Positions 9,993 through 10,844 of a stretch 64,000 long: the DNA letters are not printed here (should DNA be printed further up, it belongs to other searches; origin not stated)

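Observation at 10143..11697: Panacea (DUF4065) domain protein followed by an uncharacterised membrane-anchored protein: candidate PanA-type TA or adaptor module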

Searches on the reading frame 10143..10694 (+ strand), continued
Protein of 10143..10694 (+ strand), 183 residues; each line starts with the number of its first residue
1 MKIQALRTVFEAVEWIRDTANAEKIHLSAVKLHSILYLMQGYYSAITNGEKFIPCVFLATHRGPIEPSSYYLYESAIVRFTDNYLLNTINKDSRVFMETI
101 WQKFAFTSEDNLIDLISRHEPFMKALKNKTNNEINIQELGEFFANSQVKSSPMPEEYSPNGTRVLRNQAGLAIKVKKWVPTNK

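Call 69: fold_search(model_id=the predicted structure, library=viral)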
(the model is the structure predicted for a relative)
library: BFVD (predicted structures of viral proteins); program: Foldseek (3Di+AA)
matches with E <= 10: 105; with E <= 0.001: 3
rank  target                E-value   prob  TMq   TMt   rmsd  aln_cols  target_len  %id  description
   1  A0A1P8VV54            7.3e-06  1.00  0.60  0.74   3.1       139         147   16  (no name in the UniProt tables at hand)
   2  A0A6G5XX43            2.4e-05  1.00  0.61  0.75   4.0       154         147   13  (no name in the UniProt tables at hand)
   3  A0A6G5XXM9            9.7e-04  1.00  0.40  0.39   9.5       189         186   14  (no name in the UniProt tables at hand)
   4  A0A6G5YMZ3            1.9e-03  1.00  0.57  0.66   4.9       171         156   17  (no name in the UniProt tables at hand)
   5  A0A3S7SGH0            3.5e-03  1.00  0.56  0.61   5.2       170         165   13  (no name in the UniProt tables at hand)
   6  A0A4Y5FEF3            1.8e-02  1.00  0.56  0.53   6.7       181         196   14  Uncharacterized protein [Lactobacillus phage 521B]
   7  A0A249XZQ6            8.5e-02  0.99  0.55  0.66   3.8       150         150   17  (no name in the UniProt tables at hand)
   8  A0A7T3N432            2.4e-01  0.92  0.51  0.58   7.3       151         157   12  Uncharacterized protein [Campylobacter phage F348]
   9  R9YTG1                3.0e-01  0.05  0.15  0.11  17.6       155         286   13  Nonstructural protein 2 [Acheta domestica densovirus]
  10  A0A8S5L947            3.8e-01  0.35  0.32  0.43   9.1       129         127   16  Antitoxin SocA-like Panacea domain-containing protein [Siphoviridae sp. ct4T77]
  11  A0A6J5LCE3            4.1e-01  0.04  0.15  0.12  19.5       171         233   16  Uncharacterized protein [uncultured Caudovirales phage]
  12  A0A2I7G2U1            5.5e-01  0.04  0.14  0.06  23.9       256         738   10  Vlf-1 [Esparto virus]
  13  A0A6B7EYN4            6.6e-01  0.03  0.13  0.10  18.7       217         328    9  (no name in the UniProt tables at hand)
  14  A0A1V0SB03            7.0e-01  0.06  0.21  0.11  18.8       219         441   11  Uncharacterized protein [Catovirus CTV1]
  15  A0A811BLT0            1.0e+00  0.03  0.14  0.13  20.9       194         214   13  Uncharacterized protein [Pandoravirus japonicus]
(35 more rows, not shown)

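Call 73: search_protein_families(library=pfam, proteins=[L014:6438-6905:+, L014:5770-6297:+], max_evalue=0.01)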
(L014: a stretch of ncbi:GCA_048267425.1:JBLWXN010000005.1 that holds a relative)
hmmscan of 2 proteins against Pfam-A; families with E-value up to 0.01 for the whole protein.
L014:6438-6905:+ (155 aa): 0 families

L014:5770-6297:+ (175 aa): 0 families

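Call 84: search_protein_families(library=pfam, proteins=[P0072, P0073, P0095, P0117, P0118, P0119, P0120, L046:8001-8567:+, L072:8001-8567:+], max_evalue=0.01)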
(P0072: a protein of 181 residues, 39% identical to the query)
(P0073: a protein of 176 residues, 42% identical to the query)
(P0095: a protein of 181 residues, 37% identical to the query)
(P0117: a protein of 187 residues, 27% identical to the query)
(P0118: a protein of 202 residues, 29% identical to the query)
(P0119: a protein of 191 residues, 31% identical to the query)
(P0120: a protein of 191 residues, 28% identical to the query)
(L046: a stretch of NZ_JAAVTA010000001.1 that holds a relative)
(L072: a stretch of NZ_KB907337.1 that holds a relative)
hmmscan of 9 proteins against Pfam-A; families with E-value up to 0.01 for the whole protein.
P0072 (181 aa): 1 family
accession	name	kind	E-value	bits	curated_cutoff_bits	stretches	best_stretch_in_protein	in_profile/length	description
PF13274.11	SocA_Panacea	-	4e-05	24.9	25.7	1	35-115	4-109/113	Antitoxin SocA-like, Panacea domain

P0073 (176 aa): 1 family
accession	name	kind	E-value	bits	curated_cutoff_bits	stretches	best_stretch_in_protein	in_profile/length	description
PF13274.11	SocA_Panacea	-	0.0013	20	25.7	1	35-113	4-107/113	Antitoxin SocA-like, Panacea domain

P0095 (181 aa): 0 families

P0117 (187 aa): 1 family
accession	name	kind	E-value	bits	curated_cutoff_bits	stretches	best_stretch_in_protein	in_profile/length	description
PF13274.11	SocA_Panacea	-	0.00053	21.3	25.7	1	31-116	1-111/113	Antitoxin SocA-like, Panacea domain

P0118 (202 aa): 1 family
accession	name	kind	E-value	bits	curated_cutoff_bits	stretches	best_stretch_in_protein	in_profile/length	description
PF13274.11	SocA_Panacea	-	9.4e-05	23.7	25.7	1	35-118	1-109/113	Antitoxin SocA-like, Panacea domain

P0119 (191 aa): 1 family
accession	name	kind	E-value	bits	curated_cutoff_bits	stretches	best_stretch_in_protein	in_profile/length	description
PF13274.11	SocA_Panacea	-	7.4e-06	27.3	25.7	1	33-118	3-112/113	Antitoxin SocA-like, Panacea domain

P0120 (191 aa): 1 family
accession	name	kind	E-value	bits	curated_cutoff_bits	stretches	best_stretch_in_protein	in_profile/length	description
PF13274.11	SocA_Panacea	-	4.5e-06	28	25.7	1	33-118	3-112/113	Antitoxin SocA-like, Panacea domain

L046:8001-8567:+ (188 aa): 0 families

L072:8001-8567:+ (188 aa): 0 families

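Call 87: search_dna_similar(query=P0119, collection=plasmids, mode=protein, max_evalue=0.001, max_rows=15)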
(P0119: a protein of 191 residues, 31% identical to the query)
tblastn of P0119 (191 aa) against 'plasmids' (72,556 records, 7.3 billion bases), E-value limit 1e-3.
No match.
